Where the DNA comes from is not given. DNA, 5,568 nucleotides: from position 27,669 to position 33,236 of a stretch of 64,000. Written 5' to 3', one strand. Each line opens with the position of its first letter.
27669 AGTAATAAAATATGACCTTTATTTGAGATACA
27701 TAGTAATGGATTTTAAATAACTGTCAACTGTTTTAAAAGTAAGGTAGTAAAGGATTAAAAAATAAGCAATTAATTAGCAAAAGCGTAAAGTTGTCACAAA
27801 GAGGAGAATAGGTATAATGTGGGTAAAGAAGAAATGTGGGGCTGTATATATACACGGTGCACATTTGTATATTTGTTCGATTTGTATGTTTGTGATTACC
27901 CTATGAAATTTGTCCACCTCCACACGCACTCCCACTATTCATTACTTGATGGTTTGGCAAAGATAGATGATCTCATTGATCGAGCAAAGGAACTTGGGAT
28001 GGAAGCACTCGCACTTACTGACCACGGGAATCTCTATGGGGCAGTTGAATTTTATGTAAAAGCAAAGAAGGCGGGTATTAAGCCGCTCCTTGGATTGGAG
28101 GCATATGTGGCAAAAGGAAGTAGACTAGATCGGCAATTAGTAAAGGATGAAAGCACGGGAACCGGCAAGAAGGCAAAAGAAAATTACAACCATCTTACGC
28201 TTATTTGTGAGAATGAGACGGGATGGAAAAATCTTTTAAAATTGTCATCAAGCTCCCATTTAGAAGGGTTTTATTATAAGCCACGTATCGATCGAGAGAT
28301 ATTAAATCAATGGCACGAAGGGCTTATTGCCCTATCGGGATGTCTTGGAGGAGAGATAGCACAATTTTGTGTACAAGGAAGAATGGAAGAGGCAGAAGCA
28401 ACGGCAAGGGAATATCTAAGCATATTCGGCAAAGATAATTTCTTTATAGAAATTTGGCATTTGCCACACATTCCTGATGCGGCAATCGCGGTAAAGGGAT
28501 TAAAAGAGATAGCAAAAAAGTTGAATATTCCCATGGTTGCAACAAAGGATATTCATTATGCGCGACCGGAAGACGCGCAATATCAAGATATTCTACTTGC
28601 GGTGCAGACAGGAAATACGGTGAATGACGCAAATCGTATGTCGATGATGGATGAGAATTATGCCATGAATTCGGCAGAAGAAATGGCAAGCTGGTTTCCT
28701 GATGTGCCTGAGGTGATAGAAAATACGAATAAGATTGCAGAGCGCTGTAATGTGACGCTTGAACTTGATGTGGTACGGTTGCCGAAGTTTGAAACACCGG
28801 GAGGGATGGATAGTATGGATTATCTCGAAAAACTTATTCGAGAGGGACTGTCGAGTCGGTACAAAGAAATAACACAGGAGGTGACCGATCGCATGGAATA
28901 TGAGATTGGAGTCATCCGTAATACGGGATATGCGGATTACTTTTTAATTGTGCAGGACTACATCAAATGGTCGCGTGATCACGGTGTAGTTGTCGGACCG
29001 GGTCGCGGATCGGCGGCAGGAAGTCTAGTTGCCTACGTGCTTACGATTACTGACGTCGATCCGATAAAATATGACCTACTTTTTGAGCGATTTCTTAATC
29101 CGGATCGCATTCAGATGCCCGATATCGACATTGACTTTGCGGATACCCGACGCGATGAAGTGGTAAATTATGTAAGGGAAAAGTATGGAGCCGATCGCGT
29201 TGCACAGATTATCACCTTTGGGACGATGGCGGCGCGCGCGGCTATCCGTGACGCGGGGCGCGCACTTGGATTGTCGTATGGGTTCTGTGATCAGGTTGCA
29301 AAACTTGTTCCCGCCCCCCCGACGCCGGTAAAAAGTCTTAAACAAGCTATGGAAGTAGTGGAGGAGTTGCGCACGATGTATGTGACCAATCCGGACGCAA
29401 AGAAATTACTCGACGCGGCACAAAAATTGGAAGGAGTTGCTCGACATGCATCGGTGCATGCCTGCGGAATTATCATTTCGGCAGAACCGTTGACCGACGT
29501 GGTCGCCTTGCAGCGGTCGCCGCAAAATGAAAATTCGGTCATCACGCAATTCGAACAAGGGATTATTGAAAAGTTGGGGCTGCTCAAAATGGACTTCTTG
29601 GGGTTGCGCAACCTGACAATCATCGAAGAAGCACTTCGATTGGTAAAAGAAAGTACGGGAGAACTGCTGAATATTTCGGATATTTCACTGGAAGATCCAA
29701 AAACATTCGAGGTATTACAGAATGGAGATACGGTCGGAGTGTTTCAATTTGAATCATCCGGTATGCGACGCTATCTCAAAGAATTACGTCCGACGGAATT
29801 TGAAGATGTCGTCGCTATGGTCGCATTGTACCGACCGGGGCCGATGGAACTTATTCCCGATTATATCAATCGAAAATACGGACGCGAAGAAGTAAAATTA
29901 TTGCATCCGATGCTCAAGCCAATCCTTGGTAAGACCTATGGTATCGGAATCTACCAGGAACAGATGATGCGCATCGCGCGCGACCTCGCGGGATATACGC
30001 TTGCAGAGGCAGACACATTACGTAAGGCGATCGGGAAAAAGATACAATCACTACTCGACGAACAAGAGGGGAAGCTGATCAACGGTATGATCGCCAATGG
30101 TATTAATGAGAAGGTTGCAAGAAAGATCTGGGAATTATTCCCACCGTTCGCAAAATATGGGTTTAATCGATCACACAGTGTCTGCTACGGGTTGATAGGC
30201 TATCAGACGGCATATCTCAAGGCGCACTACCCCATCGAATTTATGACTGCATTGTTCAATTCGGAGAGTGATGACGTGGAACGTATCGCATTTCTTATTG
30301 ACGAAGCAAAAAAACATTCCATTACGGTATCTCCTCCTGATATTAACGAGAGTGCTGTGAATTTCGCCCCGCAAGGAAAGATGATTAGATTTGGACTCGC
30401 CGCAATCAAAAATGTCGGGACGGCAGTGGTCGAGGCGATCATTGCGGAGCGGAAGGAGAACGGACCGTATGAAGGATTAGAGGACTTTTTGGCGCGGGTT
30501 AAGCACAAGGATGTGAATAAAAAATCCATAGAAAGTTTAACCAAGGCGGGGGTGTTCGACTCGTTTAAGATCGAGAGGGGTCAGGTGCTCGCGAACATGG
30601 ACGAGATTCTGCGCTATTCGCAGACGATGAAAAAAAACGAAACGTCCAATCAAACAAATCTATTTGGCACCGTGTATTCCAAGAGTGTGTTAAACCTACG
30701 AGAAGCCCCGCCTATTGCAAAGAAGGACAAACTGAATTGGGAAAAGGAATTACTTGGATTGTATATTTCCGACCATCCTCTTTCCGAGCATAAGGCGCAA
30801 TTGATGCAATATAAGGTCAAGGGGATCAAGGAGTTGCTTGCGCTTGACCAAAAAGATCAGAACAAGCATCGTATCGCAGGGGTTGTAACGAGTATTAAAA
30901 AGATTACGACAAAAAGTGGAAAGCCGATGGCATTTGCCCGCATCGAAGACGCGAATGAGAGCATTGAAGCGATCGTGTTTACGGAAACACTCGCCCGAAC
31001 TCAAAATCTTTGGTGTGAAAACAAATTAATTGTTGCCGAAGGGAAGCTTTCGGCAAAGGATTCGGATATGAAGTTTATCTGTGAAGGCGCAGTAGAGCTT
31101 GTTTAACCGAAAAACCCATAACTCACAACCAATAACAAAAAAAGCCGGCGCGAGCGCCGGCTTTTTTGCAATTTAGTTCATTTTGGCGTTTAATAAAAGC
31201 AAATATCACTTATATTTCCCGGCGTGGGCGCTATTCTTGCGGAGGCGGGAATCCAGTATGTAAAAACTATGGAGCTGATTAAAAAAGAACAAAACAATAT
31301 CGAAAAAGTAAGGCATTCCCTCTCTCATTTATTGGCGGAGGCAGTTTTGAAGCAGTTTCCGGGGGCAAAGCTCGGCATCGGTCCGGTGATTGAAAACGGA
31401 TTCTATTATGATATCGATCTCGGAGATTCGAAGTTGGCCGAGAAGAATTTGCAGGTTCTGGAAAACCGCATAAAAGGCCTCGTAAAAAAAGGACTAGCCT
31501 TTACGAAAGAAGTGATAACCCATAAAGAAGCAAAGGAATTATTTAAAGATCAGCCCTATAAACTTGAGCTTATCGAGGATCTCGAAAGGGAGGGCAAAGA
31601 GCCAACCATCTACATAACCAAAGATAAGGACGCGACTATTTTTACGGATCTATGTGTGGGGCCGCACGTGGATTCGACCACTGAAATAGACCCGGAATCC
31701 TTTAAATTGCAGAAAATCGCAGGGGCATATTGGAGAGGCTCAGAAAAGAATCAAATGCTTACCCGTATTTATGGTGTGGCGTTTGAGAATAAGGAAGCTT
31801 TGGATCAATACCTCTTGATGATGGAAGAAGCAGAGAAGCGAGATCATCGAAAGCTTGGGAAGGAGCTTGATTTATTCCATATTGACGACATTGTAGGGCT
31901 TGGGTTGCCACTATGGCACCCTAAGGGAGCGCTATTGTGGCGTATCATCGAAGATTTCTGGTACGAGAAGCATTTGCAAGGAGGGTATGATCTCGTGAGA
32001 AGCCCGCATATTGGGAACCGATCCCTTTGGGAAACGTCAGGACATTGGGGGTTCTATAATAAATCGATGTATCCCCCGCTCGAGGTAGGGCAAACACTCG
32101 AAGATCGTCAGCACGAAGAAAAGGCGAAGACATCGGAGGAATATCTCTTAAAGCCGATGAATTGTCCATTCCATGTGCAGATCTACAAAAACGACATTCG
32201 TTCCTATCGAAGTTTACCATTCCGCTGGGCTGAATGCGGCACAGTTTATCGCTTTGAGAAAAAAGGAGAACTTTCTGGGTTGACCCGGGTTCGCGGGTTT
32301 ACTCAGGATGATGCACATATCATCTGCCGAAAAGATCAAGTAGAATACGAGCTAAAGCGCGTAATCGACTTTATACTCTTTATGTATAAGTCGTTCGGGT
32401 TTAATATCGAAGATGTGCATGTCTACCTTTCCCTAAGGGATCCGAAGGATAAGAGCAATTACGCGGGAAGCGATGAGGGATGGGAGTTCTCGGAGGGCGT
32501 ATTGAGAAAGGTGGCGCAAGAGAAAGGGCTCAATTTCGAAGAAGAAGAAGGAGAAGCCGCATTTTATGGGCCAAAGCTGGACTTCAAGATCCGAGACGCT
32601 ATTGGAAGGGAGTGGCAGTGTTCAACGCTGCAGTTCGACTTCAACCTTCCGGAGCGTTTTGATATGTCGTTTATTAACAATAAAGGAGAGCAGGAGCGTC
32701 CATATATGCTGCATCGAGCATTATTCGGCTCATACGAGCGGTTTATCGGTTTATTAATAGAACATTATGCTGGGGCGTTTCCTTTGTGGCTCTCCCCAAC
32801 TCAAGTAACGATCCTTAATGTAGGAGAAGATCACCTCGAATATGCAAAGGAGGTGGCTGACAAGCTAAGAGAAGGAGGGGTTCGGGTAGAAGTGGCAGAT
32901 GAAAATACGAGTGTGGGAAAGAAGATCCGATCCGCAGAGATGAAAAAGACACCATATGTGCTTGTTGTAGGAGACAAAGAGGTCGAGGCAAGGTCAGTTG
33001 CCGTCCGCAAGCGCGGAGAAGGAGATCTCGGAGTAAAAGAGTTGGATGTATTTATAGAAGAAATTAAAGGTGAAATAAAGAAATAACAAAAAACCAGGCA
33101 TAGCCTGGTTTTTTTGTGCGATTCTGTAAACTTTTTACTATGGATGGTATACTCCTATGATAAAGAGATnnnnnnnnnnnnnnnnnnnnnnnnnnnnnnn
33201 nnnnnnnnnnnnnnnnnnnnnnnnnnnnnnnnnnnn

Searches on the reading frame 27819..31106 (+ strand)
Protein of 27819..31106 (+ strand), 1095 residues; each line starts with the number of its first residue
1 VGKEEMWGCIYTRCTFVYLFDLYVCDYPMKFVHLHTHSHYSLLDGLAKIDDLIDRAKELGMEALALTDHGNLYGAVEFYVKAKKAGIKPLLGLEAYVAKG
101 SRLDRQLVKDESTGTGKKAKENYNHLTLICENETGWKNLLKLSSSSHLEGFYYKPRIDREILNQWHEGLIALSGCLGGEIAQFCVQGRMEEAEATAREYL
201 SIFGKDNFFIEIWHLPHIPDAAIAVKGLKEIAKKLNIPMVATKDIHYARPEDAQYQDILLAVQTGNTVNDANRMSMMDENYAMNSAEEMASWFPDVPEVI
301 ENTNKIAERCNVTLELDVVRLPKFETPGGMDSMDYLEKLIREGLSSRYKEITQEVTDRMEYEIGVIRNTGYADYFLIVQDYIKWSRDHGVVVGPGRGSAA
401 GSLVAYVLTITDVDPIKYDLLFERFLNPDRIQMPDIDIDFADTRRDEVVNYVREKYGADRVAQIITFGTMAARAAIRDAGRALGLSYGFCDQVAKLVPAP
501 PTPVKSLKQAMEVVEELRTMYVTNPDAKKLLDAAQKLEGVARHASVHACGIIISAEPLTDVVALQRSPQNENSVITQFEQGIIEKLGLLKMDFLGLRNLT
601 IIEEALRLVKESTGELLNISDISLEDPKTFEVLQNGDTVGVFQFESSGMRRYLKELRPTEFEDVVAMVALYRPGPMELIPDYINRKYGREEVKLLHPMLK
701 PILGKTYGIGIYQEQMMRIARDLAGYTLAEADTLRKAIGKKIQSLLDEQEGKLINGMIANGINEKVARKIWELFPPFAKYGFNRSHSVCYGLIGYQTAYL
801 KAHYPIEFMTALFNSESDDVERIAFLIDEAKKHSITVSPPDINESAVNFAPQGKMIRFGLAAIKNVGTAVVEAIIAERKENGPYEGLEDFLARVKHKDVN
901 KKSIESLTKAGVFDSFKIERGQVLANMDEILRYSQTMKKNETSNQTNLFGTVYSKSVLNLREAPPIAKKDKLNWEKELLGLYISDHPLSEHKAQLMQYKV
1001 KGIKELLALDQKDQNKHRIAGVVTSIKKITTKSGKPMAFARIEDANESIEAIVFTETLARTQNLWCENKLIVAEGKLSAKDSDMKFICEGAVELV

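Call 82: search_protein_families(library=pfam, proteins=[window:27819-31106:+], max_evalue=0.00001)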
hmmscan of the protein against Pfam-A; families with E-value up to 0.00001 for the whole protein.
window:27819-31106:+ (1095 aa): 5 families
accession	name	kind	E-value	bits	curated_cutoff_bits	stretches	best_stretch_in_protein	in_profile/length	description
PF07733.18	DNA_pol3_alpha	-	1e-102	343.7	23.9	1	334-595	1-260/260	Bacterial DNA polymerase III alpha NTPase domain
PF17657.6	DNA_pol3_finger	-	2.6e-62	209.5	22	1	598-761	1-166/166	Bacterial DNA polymerase III alpha subunit finger domain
PF02811.25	PHP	-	1.1e-59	201.9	26.4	1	33-212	1-161/164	PHP domain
PF14579.12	HHH_6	-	1.2e-30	105.9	25.6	1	835-922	2-89/90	Helix-hairpin-helix motif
PF01336.31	tRNA_anti-codon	-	2.5e-07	31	27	1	1018-1086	2-67/75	OB-fold nucleic acid binding domain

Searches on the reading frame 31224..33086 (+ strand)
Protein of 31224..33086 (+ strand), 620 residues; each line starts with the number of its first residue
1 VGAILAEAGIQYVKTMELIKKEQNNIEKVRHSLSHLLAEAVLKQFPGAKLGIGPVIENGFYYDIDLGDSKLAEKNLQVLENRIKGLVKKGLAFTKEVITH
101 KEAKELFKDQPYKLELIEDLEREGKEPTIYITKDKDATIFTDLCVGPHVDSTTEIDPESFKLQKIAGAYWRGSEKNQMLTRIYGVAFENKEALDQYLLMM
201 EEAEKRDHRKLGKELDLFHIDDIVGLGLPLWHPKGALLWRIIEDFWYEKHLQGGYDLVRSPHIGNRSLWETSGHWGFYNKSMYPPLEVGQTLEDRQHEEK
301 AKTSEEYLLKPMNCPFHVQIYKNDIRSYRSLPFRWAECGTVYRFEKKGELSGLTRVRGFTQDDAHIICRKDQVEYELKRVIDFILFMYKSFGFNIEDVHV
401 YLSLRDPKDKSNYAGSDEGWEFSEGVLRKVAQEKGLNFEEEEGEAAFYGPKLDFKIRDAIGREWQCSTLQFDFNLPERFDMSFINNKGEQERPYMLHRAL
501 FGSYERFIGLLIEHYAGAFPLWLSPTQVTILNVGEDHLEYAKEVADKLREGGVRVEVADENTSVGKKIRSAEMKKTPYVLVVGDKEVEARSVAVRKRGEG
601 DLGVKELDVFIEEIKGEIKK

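Call 82: search_protein_families(library=pfam, proteins=[window:31224-33086:+], max_evalue=0.00001)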
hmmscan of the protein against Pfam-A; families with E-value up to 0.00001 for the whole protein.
window:31224-33086:+ (620 aa): 3 families
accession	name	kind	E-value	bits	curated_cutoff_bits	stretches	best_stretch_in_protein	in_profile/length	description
PF00587.30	tRNA-synt_2b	-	6.2e-46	157.1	29.3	1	303-515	7-179/179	tRNA synthetase class II core domain (G, H, P, S and T)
PF03129.25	HGTP_anticodon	-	5.2e-23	81.4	21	1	527-615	1-92/94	Anticodon binding domain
PF07973.19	tRNA_SAD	-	1.5e-10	41.3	24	1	139-183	9-44/44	Threonyl and Alanyl tRNA synthetase second additional domain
